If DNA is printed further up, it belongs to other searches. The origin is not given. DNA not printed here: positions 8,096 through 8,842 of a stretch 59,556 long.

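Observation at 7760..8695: Promoter-equipped, low-GC two-gene cassette between attL and int: candidate new phage-defence/exclusion module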

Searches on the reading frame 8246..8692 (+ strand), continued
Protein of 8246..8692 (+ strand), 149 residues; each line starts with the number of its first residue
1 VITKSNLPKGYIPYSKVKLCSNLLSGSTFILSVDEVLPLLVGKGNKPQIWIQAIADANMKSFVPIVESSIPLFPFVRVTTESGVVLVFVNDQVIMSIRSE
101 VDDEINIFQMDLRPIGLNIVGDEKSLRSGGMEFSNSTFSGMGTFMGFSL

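Call 58: search_protein_families(library=padloc, proteins=[P0294, P0250, L020:8034-8966:+, L020:9276-12716:+, L004:2641-3393:+, L004:3488-4045:+, L004:4143-4952:+, L004:6554-7429:+], max_evalue=0.01)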
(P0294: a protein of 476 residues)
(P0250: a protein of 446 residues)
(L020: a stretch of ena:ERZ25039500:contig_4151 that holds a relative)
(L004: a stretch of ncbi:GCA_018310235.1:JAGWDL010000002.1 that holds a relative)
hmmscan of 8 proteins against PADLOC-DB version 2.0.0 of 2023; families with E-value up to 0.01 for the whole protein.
P0294 (476 aa): 11 families
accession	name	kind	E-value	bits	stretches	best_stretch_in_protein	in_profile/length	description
PDLC05062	PDC-S66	-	3e-13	47.9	1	331-428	143-240/282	-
PDLC02012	SAVED5--SAVED_TIR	-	9e-11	39.5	1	336-435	13-109/404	-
PDLC00436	ThsB1|ThsB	-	3.3e-07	28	1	320-429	19-131/183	TIR-like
PDLC03015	TIR-NLR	-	1.8e-06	25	1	367-449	31-113/824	-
PDLC00417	ThsB1|ThsB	-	6.8e-06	23.8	1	335-429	165-260/303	TIR-like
PDLC02962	RT-TIR_XII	-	8.4e-06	22.9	1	322-436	332-446/478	single gene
PDLC00426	ThsB1|ThsB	-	1.4e-05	22.6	1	329-411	231-319/352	TIR-like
PDLC02961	RT-TIR_XII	-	8.5e-05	19.6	1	337-433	348-440/475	single gene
PDLC00420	ThsB1|ThsB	-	0.0028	14.9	1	339-428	4-96/319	TIR-like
PDLC00424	ThsB1|ThsB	-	0.004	15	1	331-395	96-160/234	TIR-like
PDLC00419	ThsB1|ThsB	-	0.0055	14.5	1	327-411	18-106/165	TIR-like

P0250 (446 aa): 1 family
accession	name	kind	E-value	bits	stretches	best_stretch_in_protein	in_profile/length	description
PDLC04781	PDC-M71B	-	0.0002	18.3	1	309-392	352-434/515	-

L020:8034-8966:+ (310 aa): 4 families
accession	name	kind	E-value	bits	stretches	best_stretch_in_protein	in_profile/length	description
PDLC02406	Aga_Cas4-like_Nuc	-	1.2e-32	111.7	1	17-309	2-304/308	Class II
PDLC02410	Aga_Cas4-like_Nuc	-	6.6e-19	66.7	1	18-309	3-251/255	Class II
PDLC02405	Aga_Cas4-like_Nuc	-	7.9e-05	20.1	1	183-309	139-262/270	Class II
PDLC01250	Cas4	-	0.0016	16.7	0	181-266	58-139/168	"CAS-I,CAS-II,CAS-III,CAS-IV,CAS-V,CAS-VI; acquisition_associated"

L020:9276-12716:+ (1146 aa): 5 families
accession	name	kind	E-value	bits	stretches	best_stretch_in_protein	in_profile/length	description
PDLC02350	AbiO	-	8.1e-07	26.1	1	355-411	186-240/468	AbiO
PDLC02372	Nhi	-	1.7e-06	25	1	355-411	194-246/470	-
PDLC04786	PDC-S01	-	8.5e-05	19.5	1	360-515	18-180/439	-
PDLC04789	PDC-S01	-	0.0012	15.9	1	350-461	5-111/375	-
PDLC04700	PDC-M54A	-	0.0092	10.9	0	361-434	316-387/1657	-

L004:2641-3393:+ (250 aa): 0 families

L004:3488-4045:+ (185 aa): 0 families

L004:4143-4952:+ (269 aa): 2 families
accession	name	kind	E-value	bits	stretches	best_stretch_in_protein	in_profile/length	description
PDLC05062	PDC-S66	-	1.1e-05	23.1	1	3-90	148-231/282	-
PDLC00436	ThsB1|ThsB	-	0.0019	15.8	1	3-84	35-115/183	TIR-like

L004:6554-7429:+ (291 aa): 1 family
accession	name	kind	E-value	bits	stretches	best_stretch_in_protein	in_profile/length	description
PDLC04772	PDC-M68A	-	0.0024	15.9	0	41-84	61-106/253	-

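Call 59: find_related_loci(query=A1, collection=genome_contigs, flank=8000)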
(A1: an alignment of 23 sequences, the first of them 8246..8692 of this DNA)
Query A1 (149 aa) in genome_contigs; peptide patterns used: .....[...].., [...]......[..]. (x = any residue, [..] = any of these).
67 stretches matched a pattern; 32 encode a relative of the query (tblastn E <= 1e-3); 32 distinct loci.
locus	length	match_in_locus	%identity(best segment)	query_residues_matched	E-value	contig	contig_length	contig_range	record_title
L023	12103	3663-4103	46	1-147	1e-44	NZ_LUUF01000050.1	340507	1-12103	Methylomonas methanica strain NCIMB 11130 contig_23, whole genome shotgun sequence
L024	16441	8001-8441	41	1-147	8e-44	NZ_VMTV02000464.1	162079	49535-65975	Vogesella mureinivorans strain 389 NODE_8_length_162079_cov_317.430477, whole genome shotgun sequence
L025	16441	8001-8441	45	1-147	2e-41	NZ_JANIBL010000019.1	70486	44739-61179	Methylomonas rosea strain WSC-7 WSC7.00019, whole genome shotgun sequence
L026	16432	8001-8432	42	4-147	1e-38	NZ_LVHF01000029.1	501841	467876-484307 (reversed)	Photobacterium jeanii strain R-40508 scaffold5, whole genome shotgun sequence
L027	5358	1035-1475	45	1-147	1e-38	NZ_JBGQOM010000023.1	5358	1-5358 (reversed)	Flavobacterium sp. W21_SRS_FM6 NODE_23_length_5358_cov_102.609733, whole genome shotgun sequence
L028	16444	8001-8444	42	1-147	3e-38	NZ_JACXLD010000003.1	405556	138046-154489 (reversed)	Spongiibacter pelagi strain KMU-158 contig3, whole genome shotgun sequence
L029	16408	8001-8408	46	3-138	1e-37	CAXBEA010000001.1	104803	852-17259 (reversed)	MAG TPA_asm: uncultured Neptunomonas sp. isolate ERR2762125_binner12_Refined_3 genome assembly, contig: ERZ3421902.109,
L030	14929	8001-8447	45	1-149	1e-37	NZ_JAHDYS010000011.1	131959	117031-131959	Pelotalea chapellei strain DSM 13688 NODE_11_length_131959_cov_227.399524, whole genome shotgun sequence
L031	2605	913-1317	45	3-137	8e-37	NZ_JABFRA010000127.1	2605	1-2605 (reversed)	MAG: Methylotenera sp. isolate P-RSF-IL-11 seq_17252, whole genome shotgun sequence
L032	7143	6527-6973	41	1-147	1e-36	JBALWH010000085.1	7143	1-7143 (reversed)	MAG: Motiliproteus sp. isolate 6NakV-12 NODE_1452_length_7143_cov_5.857647, whole genome shotgun sequence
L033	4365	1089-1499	41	3-139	3e-36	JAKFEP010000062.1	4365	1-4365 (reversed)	MAG: Methylotenera sp. isolate LC076 contig-124_16457, whole genome shotgun sequence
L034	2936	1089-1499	41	3-139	3e-36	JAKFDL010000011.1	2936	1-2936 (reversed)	MAG: Methylotenera sp. isolate LC046 contig-124_27844, whole genome shotgun sequence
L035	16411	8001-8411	41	3-139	3e-36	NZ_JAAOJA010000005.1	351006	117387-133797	Pseudomonas tumuqii strain LAMW06 LAM-KW06_ctg005, whole genome shotgun sequence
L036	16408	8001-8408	42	4-139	2e-34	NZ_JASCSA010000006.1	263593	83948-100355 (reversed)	Cobetia amphilecti strain NRIC 0815 NODE_6_length_263593_cov_80.356093, whole genome shotgun sequence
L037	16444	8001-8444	39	1-147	4e-32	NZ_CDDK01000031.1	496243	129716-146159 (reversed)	Aeromonas veronii bv. veronii strain CECT 4257, whole genome shotgun sequence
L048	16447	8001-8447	32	1-143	5e-21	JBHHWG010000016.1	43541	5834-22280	MAG: Sphingomonadales bacterium isolate S.3.sp1_bin.13 NODE_57_length_43541_cov_6.440924, whole genome shotgun sequence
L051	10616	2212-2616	31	14-148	9e-18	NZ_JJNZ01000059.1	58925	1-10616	Pseudoalteromonas fuliginea strain KMM 216 contig0059, whole genome shotgun sequence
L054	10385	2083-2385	28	49-147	2e-8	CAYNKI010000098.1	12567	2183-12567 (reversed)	MAG TPA_asm: uncultured Pirellulales bacterium isolate SRP068000_co1_139 genome assembly, contig: NODE_8773_length_12567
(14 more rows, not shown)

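Call 60: find_related_loci(query=A1, collection=viral_contigs, flank=6000)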
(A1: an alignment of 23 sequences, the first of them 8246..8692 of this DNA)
Query A1 (149 aa) in viral_contigs; peptide patterns used: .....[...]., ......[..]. (x = any residue, [..] = any of these).
35 stretches matched a pattern; 20 encode a relative of the query (tblastn E <= 1e-3); 20 distinct loci.
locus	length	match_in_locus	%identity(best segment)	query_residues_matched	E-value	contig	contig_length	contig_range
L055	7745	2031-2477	99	1-149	1e-95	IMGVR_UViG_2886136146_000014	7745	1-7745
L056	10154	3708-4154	99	1-149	1e-95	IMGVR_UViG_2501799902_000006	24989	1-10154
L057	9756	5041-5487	99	1-149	1e-95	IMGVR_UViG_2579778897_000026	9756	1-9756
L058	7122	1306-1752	99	1-149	2e-95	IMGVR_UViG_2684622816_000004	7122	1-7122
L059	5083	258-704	99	1-149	4e-95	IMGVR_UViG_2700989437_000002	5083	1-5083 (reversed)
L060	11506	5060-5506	99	1-149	4e-95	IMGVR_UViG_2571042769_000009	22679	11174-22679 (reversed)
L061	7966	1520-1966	87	1-149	1e-84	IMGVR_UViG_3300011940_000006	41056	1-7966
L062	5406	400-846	82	1-149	7e-81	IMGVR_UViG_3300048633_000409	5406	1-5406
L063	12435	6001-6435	41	3-147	4e-37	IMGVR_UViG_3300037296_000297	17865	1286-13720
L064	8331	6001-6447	41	1-149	3e-34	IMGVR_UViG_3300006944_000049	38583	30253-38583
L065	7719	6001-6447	38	1-147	2e-29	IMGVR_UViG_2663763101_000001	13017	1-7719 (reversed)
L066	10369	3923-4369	38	1-147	8e-29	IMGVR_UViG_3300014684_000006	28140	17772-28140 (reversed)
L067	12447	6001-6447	38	1-147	8e-29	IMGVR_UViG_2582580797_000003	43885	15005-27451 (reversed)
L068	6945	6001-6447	38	1-147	8e-29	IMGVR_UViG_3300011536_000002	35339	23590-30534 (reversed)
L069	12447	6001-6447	37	1-147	2e-28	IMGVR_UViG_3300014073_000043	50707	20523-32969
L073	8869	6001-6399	29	8-139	1e-15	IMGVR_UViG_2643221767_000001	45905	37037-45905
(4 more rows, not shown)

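Call 65: search_protein_families(library=pfam, alignment_id=A4, max_evalue=0.00001)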
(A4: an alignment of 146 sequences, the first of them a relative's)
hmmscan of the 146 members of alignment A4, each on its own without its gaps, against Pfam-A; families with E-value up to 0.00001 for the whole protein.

A. member 1, L004:3488-4042:+ (185 aa): 0 families

B. families by the number of members that match (of 146 scanned): 122 families (the first 25 are shown)
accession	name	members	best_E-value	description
PF00593.30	TonB_dep_Rec_b-barrel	3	4.3e-32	TonB dependent receptor-like, beta-barrel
PF07715.20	Plug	3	1.1e-21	TonB-dependent Receptor Plug Domain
PF00563.25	EAL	2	9.1e-57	EAL domain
PF02779.29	Transket_pyr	2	6.4e-55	Transketolase, pyrimidine binding domain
PF00959.24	Phage_lysozyme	2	5.8e-42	Phage lysozyme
PF13613.12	HTH_Tnp_4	2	3.7e-16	Helix-turn-helix of DDE superfamily endonuclease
PF13359.12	DDE_Tnp_4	2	1.5e-15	DDE superfamily endonuclease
PF00589.27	Phage_integrase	2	2.3e-15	Phage integrase family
PF01609.27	DDE_Tnp_1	2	1.2e-12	Transposase DDE domain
PF18962.6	Por_Secre_tail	2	1e-10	Secretion system C-terminal sorting domain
PF00456.26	Transketolase_N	1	1.2e-166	Transketolase, thiamine diphosphate binding domain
PF00476.26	DNA_pol_A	1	3.4e-154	DNA polymerase family A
PF02277.22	DBI_PRT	1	4e-139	Phosphoribosyltransferase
PF02515.22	CoA_transf_3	1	2.5e-129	CoA-transferase family III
PF00198.28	2-oxoacid_dh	1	3.7e-83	2-oxoacid dehydrogenases acyltransferase (catalytic domain)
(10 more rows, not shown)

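Call 66: search_protein_families(library=padloc, alignment_id=A4, max_evalue=0.00001)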
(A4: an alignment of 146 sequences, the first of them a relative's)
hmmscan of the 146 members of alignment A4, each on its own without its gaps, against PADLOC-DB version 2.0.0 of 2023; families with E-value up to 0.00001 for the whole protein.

A. member 1, L004:3488-4042:+ (185 aa): 0 families

B. families by the number of members that match (of 146 scanned): 174 families (the first 25 are shown)
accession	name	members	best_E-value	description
PDLC01136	RT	2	9.2e-23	RT (reverse transcriptase)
PDLC02063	Cas1_IIIb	2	3.4e-17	-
PDLC00283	PtuA1|PtuA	1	2.7e-83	AAA ATPase domain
PDLC00266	PtuA1|PtuA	1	6.4e-71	AAA ATPase domain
PDLC00285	PtuA1|PtuA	1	3.9e-65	AAA ATPase domain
PDLC00345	PtuB1|PtuB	1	1.5e-57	Unknown function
PDLC04030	PD-T4-2_B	1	1.7e-57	-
PDLC00265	PtuA1|PtuA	1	3.3e-51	AAA ATPase domain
PDLC00335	PtuB1|PtuB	1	1.2e-50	Unknown function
PDLC00325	PtuB1|PtuB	1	3.6e-50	Unknown function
PDLC01495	PD_DExK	1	7.3e-40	"CAS-I,CAS-II,CAS-III,CAS-IV,CAS-V,CAS-VI; associated"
PDLC00350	PtuB1|PtuB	1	3.8e-38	Unknown function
PDLC03816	RTasPolA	1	6.1e-33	DRT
PDLC02406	Aga_Cas4-like_Nuc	1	1.2e-32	Class II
PDLC04140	mad8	1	6.1e-32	mads_8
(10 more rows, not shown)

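Call 74: search_dna_similar(query=window:8246-8692:+, collection=phages, mode=protein, max_rows=40, max_evalue=0.001)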
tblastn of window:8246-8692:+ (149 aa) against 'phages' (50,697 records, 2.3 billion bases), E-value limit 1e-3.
Records with a match: 7; places in all: 7; records where one place covers at least 80% of the query: 7.
Best place of each record, by identity: >=99% 3; 95-99% 1; <60% 3.
By first word of the organism name: Pseudomonas 4; Acinetobacter 3.
By host as written in the record: - 2; Pseudomonas aeruginosa 147 1; Pseudomonas aeruginosa strain 1-13 1; Pseudomonas aeruginosa ST773 (NDM-1-producing) 1; Pseudomonas aeruginosa PAO1 1; Acinetobacter baumannii 1.
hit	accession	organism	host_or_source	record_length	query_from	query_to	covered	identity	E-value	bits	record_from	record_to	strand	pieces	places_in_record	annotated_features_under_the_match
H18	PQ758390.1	Pseudomonas phage 5400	Pseudomonas aeruginosa 147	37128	1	149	100%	99.3%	1e-91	295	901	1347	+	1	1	hypothetical protein (x3)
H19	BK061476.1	Pseudomonas phage vB_PaeS-D14B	Pseudomonas aeruginosa strain 1-13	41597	1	149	100%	99.3%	1e-91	295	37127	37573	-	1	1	hypothetical protein (x2) | Phage integrase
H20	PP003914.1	Pseudomonas phage vB_Pae_U2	Pseudomonas aeruginosa ST773 ...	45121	1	149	100%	99.3%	1e-91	295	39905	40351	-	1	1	integrase | hypothetical protein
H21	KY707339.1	Pseudomonas phage JBD68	Pseudomonas aeruginosa PAO1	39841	1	149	100%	98.7%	5e-91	293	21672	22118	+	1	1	hypothetical protein (x3)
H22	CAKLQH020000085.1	Acinetobacter phage MD-2021a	not known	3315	1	147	99%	38.3%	8e-25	103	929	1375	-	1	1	Uncharacterised protein (x2)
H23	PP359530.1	Acinetobacter phage vB_AbaSI_1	Acinetobacter baumannii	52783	1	147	99%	38.3%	9e-25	103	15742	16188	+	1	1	hypothetical protein (x2)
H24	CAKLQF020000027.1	Acinetobacter phage MD-2021a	not known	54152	1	147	99%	38.3%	9e-25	103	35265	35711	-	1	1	Uncharacterised protein (x2)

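Call 75: search_dna_similar(query=window:8246-8692:+, collection=plasmids, mode=protein, max_rows=30, max_evalue=0.001)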
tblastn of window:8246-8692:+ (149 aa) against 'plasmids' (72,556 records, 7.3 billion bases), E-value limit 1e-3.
Records with a match: 3; places in all: 3; records where one place covers at least 80% of the query: 3.
Best place of each record, by identity: <60% 3.
By first word of the organism name: Acinetobacter 3.
By predicted mobility (MOB-suite, as given by PLSDB): mobilizable 2; conjugative 1.
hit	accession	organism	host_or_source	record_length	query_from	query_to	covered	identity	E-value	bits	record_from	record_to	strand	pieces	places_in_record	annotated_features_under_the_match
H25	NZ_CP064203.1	Acinetobacter baumannii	Homo sapiens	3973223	1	147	99%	38.3%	3e-24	103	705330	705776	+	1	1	none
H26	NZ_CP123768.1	Acinetobacter pittii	Homo sapiens,sputum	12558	1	147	99%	37.6%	4e-25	106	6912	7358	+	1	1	hypothetical protein (x2)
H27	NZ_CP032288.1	Acinetobacter lwoffii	cell culture,permafrost, Kolyma lowland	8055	14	146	89%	30.5%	6e-7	54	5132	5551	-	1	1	hypothetical protein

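Call 76: get_annotated_region(hit=H23, flank=6000)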
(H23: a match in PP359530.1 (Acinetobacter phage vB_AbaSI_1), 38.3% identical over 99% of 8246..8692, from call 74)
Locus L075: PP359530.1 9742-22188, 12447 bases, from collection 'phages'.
description: Acinetobacter phage vB_AbaSI_1, complete genome.
organism: Acinetobacter phage vB_AbaSI_1 (NCBI taxid 3145143)
taxonomy: Viruses
host: Acinetobacter baumannii; source: -; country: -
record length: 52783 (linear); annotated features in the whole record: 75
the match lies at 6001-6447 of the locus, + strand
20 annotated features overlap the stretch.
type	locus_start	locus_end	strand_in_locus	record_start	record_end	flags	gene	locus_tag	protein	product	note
CDS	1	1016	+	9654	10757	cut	-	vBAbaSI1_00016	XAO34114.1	minor capsid protein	-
CDS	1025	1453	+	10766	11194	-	-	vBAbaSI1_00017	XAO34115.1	hypothetical protein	-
CDS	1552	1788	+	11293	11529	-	-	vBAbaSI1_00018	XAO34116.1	hypothetical protein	-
CDS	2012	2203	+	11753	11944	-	-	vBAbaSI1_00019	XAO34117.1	hypothetical protein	-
CDS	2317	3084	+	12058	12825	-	-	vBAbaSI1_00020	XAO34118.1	hypothetical protein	-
CDS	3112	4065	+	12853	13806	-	-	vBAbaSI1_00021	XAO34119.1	major capsid protein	-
CDS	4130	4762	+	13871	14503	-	-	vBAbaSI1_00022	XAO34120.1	stress-responsive nuclear envelope protein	-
CDS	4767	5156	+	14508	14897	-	-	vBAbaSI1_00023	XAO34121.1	hypothetical protein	-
CDS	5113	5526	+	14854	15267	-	-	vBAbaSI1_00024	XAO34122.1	glutamate 5-kinase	-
CDS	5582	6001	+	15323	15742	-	-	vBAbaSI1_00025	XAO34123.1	hypothetical protein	-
CDS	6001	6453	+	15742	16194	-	-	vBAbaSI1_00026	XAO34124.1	hypothetical protein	-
CDS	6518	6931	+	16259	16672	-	-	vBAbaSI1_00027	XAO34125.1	hypothetical protein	-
CDS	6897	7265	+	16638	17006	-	-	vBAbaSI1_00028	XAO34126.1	hypothetical protein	HK97 gp10 family phage protein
CDS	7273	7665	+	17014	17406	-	-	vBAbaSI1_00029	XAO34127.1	tail terminator-like protein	-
CDS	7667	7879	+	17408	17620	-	-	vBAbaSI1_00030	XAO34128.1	hypothetical protein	-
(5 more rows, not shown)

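Call 77: get_annotated_region(hit=H26, flank=6000)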
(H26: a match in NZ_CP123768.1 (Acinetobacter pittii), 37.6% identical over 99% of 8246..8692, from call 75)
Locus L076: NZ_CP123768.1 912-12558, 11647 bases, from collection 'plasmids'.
description: Acinetobacter pittii strain AP8900 plasmid pAP8900-3, complete sequence
organism: Acinetobacter pittii (NCBI taxid 48296)
taxonomy: Bacteria; Pseudomonadota; Gammaproteobacteria; Moraxellales; Moraxellaceae; Acinetobacter; Acinetobacter pittii
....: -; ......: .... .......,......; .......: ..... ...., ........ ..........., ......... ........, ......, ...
typing (MOB-suite, as given by PLSDB): mobilizable; replicon rep_cluster_1283; relaxase MOBQ
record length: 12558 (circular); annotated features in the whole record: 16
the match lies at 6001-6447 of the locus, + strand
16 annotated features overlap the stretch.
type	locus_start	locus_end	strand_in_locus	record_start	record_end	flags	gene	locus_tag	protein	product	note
CDS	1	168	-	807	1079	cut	nadS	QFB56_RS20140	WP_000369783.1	NadS family protein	-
CDS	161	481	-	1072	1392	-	-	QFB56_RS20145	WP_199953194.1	type II toxin-antitoxin system RelE/ParE family toxin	-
CDS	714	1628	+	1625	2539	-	-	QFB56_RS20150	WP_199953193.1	Abi family protein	-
CDS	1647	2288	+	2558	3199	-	-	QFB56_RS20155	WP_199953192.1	tetratricopeptide repeat protein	-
CDS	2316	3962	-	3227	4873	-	-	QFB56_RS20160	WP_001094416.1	IS66-like element ISAba17 family transposase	GO:0006313 - DNA transposition [Evidence IEA]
CDS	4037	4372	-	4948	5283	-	tnpB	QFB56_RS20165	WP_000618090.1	IS66 family insertion sequence element accessory protein TnpB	-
CDS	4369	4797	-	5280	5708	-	-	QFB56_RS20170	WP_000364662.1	transposase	GO:0006313 - DNA transposition [Evidence IEA]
CDS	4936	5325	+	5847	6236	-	-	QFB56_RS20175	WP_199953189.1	SEL1-like repeat protein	-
CDS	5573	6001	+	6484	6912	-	-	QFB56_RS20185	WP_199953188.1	hypothetical protein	-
CDS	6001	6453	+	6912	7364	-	-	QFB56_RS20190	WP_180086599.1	hypothetical protein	-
CDS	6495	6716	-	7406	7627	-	-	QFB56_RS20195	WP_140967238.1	hypothetical protein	-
CDS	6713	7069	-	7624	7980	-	-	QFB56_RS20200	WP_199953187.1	hypothetical protein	-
CDS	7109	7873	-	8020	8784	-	-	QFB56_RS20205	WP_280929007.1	MobA/MobL family protein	-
CDS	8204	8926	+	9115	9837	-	-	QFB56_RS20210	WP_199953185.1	hypothetical protein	-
CDS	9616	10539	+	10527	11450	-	repM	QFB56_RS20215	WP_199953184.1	replication initiation protein RepM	GO:0006270 - DNA replication initiation [Evidence IEA]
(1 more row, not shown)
